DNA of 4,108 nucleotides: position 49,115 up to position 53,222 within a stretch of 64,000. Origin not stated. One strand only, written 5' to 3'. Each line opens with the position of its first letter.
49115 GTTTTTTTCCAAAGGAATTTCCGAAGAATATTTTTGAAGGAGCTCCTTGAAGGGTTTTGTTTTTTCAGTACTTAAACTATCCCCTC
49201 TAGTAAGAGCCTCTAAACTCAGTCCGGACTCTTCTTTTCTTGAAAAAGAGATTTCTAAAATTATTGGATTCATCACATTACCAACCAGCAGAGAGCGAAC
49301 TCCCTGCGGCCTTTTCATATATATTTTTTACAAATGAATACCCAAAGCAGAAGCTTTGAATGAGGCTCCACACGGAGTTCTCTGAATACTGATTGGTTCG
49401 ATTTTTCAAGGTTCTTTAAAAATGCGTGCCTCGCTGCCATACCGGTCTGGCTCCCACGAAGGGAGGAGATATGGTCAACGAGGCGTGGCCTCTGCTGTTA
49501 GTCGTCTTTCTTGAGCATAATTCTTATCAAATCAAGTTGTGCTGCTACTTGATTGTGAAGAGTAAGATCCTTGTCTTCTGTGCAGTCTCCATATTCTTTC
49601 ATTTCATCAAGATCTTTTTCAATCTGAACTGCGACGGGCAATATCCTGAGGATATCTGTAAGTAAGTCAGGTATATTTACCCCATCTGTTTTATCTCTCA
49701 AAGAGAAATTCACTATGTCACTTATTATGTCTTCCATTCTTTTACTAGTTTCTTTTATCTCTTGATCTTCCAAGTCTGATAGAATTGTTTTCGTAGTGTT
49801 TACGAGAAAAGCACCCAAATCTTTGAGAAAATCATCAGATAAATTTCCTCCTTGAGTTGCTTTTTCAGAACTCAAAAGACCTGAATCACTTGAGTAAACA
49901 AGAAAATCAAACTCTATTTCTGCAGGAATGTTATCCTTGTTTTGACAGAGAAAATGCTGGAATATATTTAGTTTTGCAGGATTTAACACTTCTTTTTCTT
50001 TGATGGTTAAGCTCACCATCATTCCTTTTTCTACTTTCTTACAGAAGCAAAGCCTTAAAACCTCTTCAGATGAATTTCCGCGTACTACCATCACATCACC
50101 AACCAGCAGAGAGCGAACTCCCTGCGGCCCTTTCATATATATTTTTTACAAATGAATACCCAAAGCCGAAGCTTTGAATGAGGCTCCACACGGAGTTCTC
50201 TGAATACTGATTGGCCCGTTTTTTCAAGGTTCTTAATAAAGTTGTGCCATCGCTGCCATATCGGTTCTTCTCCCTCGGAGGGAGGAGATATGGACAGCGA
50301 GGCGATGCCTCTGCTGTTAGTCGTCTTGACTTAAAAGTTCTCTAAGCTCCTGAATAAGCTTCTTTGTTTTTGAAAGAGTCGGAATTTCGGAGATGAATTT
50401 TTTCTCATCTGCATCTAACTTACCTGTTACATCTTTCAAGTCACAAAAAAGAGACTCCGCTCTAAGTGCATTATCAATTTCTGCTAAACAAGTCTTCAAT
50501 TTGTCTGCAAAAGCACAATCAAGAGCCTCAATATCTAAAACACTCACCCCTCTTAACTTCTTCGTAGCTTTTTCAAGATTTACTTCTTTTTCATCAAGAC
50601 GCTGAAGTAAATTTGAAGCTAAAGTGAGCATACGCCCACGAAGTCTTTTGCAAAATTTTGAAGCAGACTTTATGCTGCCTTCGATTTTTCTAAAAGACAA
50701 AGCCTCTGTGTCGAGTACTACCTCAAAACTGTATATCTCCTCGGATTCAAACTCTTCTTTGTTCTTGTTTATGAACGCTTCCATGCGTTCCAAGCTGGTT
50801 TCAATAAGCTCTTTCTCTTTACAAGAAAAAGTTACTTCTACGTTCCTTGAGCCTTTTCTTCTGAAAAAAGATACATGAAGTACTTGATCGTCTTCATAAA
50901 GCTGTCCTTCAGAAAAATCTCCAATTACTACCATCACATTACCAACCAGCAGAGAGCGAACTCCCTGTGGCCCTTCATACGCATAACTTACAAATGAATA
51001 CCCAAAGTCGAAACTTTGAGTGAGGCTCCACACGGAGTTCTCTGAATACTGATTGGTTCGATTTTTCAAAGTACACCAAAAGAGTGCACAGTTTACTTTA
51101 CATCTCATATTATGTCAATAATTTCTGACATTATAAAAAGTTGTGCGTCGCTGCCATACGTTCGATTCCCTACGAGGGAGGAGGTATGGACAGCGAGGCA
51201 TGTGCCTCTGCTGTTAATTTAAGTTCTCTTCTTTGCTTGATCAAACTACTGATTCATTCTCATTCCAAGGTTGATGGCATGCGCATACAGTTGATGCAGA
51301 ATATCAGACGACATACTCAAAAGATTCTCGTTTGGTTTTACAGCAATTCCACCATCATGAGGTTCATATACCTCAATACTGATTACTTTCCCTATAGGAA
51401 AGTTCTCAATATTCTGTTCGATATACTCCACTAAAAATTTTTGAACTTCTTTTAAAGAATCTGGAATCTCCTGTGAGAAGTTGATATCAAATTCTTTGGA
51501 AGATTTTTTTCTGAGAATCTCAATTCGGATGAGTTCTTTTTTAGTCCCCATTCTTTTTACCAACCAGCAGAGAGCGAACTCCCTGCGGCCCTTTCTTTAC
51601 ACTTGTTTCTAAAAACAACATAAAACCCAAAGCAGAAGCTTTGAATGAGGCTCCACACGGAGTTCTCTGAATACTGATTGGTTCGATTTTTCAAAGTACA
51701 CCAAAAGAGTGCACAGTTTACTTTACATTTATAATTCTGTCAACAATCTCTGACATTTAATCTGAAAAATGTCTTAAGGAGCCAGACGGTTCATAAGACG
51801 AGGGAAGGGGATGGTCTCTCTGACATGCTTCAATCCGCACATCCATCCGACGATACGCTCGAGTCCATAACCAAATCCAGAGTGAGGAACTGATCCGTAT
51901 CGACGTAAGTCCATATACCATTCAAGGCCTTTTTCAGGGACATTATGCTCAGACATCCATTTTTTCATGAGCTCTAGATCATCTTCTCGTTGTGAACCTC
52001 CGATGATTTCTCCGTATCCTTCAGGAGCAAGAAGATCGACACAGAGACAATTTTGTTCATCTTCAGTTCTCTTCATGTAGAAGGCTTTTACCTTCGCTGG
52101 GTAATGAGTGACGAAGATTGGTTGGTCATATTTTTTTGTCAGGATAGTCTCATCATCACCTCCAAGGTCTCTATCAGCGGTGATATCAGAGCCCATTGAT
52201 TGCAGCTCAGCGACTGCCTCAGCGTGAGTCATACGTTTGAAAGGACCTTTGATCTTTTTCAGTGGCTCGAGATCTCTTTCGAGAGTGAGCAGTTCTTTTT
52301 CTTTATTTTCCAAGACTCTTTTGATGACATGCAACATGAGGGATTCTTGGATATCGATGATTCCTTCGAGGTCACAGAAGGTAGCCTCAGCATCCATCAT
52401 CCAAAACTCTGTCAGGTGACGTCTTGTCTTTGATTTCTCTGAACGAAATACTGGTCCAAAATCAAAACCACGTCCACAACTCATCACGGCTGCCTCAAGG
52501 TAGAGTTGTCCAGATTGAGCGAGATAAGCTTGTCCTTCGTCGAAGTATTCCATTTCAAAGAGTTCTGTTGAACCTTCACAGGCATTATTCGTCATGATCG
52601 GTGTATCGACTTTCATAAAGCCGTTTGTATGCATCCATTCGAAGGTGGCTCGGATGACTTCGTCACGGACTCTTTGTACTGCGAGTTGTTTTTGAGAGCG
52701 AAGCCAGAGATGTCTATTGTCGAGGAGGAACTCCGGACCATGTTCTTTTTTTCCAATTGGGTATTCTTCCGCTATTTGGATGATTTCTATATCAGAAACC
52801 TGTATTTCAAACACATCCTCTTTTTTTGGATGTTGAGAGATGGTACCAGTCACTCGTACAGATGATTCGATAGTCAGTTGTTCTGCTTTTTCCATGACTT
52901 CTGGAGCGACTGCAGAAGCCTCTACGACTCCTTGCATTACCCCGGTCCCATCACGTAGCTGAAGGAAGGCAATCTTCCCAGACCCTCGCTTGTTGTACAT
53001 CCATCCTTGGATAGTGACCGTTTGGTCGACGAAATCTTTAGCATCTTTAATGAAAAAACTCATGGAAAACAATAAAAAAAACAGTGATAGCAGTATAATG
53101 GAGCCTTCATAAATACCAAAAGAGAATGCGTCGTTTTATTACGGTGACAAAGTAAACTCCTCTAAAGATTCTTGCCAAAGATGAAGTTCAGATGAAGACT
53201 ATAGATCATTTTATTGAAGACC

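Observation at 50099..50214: Conserved ~115-122-nt leader folds into a rod-like structure ending just before each cassette start codon, with covariation support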

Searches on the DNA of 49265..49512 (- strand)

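Call 32: build_rna_model(alignment_id=A3)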
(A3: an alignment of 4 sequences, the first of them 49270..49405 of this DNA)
Model R1 built from alignment A3 (4 sequences, 142 columns); structure: RNAalifold consensus.
model positions 136; base pairs 46; branch points 1; effective number of sequences 0.79; information 0.59 bits per position. Calibrated on 0.2 Mb of random sequence (short: E-values are rough).
structure used (alignment columns):
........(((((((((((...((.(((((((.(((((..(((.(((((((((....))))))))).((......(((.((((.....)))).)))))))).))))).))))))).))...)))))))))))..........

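Call 33: search_with_rna_model(model_id=R1, sources=[window, L003, L004, L005, L006, L007, L008, L009, L010, L011, L012, L013, L014, L015, L016, L017, L018, L019, L020, L021, L022, L023, L024, L025, L026, L027, L028, L029, L030, L031, L032, L033, L034, L035, L036, L037, L038, L039, L040, L041, L042, L043, L044, L045, L046, L047, L048, L049, L050, L051, L052, L053, L054, L055, L056, L057, L058, L059, L060, L061, L062, L063, L064, L065, L066, L067, L068, L069, L070, L071, L072, L073, L074, L075, L076, L077, L078, L079, L080, L081, L082], max_evalue=10)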
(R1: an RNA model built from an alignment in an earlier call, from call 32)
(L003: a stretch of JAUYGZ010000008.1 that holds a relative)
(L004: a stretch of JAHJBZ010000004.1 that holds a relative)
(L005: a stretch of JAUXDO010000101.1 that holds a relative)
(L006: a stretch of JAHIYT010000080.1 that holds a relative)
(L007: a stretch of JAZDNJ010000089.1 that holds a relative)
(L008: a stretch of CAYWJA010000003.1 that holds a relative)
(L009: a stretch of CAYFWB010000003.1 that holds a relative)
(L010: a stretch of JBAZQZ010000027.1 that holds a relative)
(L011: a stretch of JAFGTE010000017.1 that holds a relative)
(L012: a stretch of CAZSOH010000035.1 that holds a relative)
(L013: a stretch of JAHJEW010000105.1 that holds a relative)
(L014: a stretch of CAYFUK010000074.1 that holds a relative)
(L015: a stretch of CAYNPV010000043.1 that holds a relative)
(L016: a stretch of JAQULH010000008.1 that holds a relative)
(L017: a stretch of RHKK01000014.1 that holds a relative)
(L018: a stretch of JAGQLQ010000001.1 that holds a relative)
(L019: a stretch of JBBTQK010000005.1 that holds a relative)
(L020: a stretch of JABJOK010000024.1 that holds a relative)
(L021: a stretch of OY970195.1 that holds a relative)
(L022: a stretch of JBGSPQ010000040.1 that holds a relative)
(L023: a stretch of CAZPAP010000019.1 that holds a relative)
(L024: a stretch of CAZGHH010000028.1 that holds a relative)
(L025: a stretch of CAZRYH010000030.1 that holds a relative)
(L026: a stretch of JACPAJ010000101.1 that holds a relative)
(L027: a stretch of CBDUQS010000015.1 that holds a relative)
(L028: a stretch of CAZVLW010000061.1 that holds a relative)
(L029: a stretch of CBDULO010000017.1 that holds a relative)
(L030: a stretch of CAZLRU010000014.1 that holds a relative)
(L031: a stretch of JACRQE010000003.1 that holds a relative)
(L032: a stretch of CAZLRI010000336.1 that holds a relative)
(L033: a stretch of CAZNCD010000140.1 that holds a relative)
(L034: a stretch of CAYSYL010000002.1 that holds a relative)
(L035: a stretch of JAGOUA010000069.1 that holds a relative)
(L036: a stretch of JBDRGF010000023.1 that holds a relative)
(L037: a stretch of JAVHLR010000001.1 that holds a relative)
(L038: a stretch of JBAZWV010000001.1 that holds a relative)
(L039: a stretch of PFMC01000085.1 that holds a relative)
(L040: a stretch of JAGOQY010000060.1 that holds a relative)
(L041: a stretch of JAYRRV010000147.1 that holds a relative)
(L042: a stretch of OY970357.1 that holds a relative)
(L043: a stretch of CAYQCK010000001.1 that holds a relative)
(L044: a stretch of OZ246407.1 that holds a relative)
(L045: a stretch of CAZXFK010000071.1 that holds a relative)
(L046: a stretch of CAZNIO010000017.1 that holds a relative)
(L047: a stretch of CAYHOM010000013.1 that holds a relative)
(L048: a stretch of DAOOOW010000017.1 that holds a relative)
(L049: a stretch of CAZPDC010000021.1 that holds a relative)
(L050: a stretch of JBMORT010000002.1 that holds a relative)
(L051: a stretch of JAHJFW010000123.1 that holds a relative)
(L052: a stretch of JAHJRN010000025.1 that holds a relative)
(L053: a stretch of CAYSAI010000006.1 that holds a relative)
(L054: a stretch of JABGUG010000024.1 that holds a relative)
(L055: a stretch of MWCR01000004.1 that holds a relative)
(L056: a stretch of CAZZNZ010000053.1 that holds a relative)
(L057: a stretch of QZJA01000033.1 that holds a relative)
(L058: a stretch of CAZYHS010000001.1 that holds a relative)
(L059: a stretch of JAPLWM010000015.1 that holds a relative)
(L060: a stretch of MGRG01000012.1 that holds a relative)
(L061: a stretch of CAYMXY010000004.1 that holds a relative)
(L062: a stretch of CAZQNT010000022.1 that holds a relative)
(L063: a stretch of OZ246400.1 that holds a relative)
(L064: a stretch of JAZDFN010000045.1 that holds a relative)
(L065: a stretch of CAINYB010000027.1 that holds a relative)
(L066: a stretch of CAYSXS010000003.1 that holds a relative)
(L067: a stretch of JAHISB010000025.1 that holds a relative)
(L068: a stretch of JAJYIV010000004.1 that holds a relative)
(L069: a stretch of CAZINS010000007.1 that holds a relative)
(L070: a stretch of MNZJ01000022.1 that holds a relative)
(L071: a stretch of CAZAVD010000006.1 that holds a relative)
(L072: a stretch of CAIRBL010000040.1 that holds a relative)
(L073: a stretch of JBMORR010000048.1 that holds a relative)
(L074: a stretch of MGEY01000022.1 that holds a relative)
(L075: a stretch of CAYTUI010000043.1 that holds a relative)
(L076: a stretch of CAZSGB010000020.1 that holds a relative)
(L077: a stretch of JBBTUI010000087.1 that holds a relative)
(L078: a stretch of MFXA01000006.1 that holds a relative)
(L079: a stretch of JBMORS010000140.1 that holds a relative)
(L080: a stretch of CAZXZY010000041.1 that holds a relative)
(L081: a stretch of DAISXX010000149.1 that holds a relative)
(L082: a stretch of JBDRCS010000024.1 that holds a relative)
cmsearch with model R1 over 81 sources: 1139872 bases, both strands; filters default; matches with E-value up to 10: 8.
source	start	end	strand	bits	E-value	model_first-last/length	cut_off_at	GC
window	49270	49405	-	161.5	1e-44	1-136/136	no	0.41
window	50088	50223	-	160.8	1.7e-44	1-136/136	no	0.46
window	50931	51065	-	154.3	1.5e-42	1-136/136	no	0.45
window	51549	51690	-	138.9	6.1e-38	1-136/136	no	0.42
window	50933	51067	+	32.8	3.7e-06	1-136/136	no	0.44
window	49272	49407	+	29.9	2.8e-05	1-136/136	no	0.41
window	50090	50225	+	23.5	0.0022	1-136/136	no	0.45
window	51551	51692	+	22.2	0.0057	1-136/136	no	0.42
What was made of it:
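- The covariance model of the leader does not hit those palindromes (call 33).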

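Call 55: search_with_rna_model(model_id=R1, sources=[L003, L083, L084, L085, L001], max_evalue=10, filters=off)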
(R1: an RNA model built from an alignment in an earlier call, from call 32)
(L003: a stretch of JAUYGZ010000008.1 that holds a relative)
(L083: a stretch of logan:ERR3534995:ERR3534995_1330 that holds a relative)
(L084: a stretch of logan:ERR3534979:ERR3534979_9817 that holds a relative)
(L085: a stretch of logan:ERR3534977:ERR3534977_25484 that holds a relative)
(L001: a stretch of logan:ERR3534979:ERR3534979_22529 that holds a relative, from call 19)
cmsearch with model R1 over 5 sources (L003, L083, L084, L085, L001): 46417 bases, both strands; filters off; matches with E-value up to 10: 14.
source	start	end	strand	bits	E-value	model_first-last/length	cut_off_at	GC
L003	12831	12878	-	9.7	1.3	45-92/136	no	0.46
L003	5065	5095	-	8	4.1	1-136/136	no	0.45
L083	4963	5002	-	8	4.2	1-136/136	no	0.4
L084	4262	4301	-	8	4.2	1-136/136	no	0.4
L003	4836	4901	-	7.5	5.6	1-136/136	no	0.62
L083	3389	3438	+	7.1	7.5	1-136/136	no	0.36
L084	2688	2737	+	7.1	7.5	1-136/136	no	0.36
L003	7305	7379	+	7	8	1-136/136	no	0.49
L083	2805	2856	-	6.8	9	1-136/136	no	0.48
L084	2104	2155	-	6.8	9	1-136/136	no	0.48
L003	4828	4902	+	6.8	9.1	1-136/136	no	0.57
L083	10826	10905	+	6.8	9.6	1-136/136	no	0.52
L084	10125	10204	+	6.8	9.6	1-136/136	no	0.52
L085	4760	4839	+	6.8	9.6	1-136/136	no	0.52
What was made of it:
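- Tried and rejected: It found only the four window copies (calls 33, 55).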

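Call 58: search_dna_similar(query=window:49265-49512:-, collection=phages, mode=distant, max_evalue=1)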
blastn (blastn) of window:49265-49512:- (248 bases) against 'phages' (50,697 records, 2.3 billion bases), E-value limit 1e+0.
Records with a match: 13; places in all: 13; records where one place covers at least 80% of the query: 0.
Best place of each record, by identity: 95-99% 2; 90-95% 11.
By first word of the organism name: Vibrio 10; Staphylococcus 2; Marinitoga 1.
By host as written in the record: - 8; Staphylococcus aureus 2; Vibrio lentus 2; Marinitoga camini 1197 1.
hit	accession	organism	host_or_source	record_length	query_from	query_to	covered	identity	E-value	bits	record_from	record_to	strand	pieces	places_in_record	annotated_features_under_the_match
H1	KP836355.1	Marinitoga camini virus 1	Marinitoga camini 1197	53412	154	182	12%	93.3%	8e-1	39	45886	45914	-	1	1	antirepressor protein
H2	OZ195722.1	Vibrio phage K242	Seawater and oysters mix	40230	73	98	10%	92.3%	8e-1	39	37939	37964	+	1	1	endolysin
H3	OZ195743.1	Vibrio phage K243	Seawater and oysters mix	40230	73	98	10%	92.3%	8e-1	39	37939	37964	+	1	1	endolysin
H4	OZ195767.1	Vibrio phage K251 g2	Seawater and oysters mix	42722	73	98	10%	92.3%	8e-1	39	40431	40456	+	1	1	endolysin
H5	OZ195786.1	Vibrio phage K288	Seawater and oysters mix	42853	73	98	10%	92.3%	8e-1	39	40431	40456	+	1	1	endolysin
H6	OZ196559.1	Vibrio phage K245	Seawater and oysters mix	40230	73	98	10%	92.3%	8e-1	39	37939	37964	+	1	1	endolysin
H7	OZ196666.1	Vibrio phage K279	Seawater and oysters mix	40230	73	98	10%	92.3%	8e-1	39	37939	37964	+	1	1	endolysin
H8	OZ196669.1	Vibrio phage K280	Seawater and oysters mix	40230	73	98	10%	92.3%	8e-1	39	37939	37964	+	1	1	endolysin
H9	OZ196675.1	Vibrio phage K290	Seawater and oysters mix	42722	73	98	10%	92.3%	8e-1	39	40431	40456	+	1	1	endolysin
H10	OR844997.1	Staphylococcus phage SA 1306 Kay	Staphylococcus aureus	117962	175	200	10%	92.3%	8e-1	39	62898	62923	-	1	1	record has no annotation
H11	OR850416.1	Staphylococcus phage SA 1298 Kay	Staphylococcus aureus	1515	175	200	10%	92.3%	8e-1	39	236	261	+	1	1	record has no annotation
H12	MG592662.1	Vibrio phage 2.058.O._10N.286.46.B8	Vibrio lentus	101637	170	194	10%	96.0%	2e-1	42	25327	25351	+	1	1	hypothetical protein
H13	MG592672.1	Vibrio phage 3.058.O._10N.286.46.B8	Vibrio lentus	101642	170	194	10%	96.0%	2e-1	42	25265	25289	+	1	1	hypothetical protein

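Call 59: search_dna_similar(query=window:49265-49512:-, collection=plasmids, mode=distant, max_evalue=1)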
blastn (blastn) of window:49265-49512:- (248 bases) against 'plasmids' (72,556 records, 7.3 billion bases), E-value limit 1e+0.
No match.
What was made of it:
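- Tried and rejected: Phages gave only chance matches of about 26 nt; plasmids gave no match (calls 58, 59).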

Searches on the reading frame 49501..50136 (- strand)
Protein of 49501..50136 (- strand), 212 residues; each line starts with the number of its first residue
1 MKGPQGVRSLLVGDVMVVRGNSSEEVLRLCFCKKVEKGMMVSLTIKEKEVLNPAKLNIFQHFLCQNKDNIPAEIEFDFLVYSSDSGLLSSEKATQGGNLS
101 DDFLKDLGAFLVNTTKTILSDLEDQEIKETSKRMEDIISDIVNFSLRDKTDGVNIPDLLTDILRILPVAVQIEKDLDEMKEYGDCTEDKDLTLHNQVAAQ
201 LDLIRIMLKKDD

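Call 13: search_protein_families(library=pfam, proteins=[window:49501-50091:-], max_evalue=1)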
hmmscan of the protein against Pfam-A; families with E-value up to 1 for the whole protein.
seq(197 aa): 0 families

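Call 16: find_homologous_proteins(query=window:49501-50136:-, max_evalue=10)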
Query seq(212 aa) (212 aa): 1 proteins with E <= 10 among 307 candidates.
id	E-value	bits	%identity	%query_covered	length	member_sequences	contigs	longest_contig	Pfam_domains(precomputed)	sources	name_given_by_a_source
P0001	1.1e-130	451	100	100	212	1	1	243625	-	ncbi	-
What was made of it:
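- Tried and rejected: The word-indexed search with protein B returned only B itself (call 16).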

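Call 17: find_encoding_contigs(protein=P0001, flank=3000, max_places=3)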
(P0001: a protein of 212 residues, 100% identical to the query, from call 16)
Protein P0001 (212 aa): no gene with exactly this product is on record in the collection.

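Call 19: find_encoding_contigs(protein=P0002, flank=10000, max_places=6)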
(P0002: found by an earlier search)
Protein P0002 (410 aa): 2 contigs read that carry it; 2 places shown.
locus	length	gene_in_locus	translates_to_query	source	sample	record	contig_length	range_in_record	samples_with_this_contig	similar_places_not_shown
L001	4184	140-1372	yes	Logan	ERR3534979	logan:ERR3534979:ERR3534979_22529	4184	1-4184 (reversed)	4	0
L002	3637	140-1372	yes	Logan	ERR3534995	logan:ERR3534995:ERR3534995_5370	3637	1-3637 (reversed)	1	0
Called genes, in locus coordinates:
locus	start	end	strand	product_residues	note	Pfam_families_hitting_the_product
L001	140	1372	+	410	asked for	PF03952:Enolase_N, PF00113:Enolase_C, PF13378:MR_MLE_C, PF07476:MAAL_C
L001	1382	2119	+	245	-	PF01978:TrmB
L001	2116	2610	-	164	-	-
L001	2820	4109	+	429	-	PF01336:tRNA_anti-codon, PF00152:tRNA-synt_2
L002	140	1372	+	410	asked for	PF03952:Enolase_N, PF00113:Enolase_C, PF13378:MR_MLE_C, PF07476:MAAL_C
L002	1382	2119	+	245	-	PF01978:TrmB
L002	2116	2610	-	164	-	-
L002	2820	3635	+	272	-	?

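Call 70: search_protein_families(library=phrogs, proteins=[window:49501-50091:-], max_evalue=0.1)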
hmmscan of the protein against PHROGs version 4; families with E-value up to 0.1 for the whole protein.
seq(197 aa): 0 families

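Call 71: search_protein_families(library=padloc, proteins=[window:49501-50091:-], max_evalue=0.1)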
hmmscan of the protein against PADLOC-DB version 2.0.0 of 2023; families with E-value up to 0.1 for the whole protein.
seq(197 aa): 0 families

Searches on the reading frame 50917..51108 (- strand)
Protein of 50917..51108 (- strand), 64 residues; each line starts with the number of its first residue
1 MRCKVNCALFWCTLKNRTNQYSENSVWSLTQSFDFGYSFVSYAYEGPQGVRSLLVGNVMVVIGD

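Call 92: find_homologous_proteins(query=window:50917-51108:-, max_evalue=10)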
Query seq(64 aa): no candidate shares three 5-residue words with the query. No homologue found.
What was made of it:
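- Tried and rejected: It also failed to return the known positive P0001, so it is uninformative (call 92).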

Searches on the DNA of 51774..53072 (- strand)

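Call 93: search_rna_families(sources=[L078, L013, L034, L051, L062], threshold=evalue, max_evalue=0.01)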
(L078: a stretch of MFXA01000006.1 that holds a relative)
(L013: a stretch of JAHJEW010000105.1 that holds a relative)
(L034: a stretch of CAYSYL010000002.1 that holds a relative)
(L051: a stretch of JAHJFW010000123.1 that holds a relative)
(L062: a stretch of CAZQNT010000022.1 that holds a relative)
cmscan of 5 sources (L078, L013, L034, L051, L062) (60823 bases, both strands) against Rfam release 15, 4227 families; matches with E-value up to 0.01: 5.
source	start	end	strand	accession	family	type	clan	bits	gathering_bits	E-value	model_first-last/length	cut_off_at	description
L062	12296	12368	+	RF00005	tRNA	Gene; tRNA;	CL00001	60.1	29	1.6e-10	1-71/71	no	tRNA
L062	12127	12210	-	RF00005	tRNA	Gene; tRNA;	CL00001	59.3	29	2.6e-10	1-71/71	no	tRNA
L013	1729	1815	+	RF00005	tRNA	Gene; tRNA;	CL00001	56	29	2.1e-09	1-71/71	no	tRNA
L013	392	551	-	RF00013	6S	Gene;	-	45.9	46.4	4.6e-06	1-187/187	no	6S / SsrS RNA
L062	1065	1170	-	RF02625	WsnRNA46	Gene; sRNA;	-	33.6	65.3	0.0046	1-151/151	no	Wolbachia sRNA 46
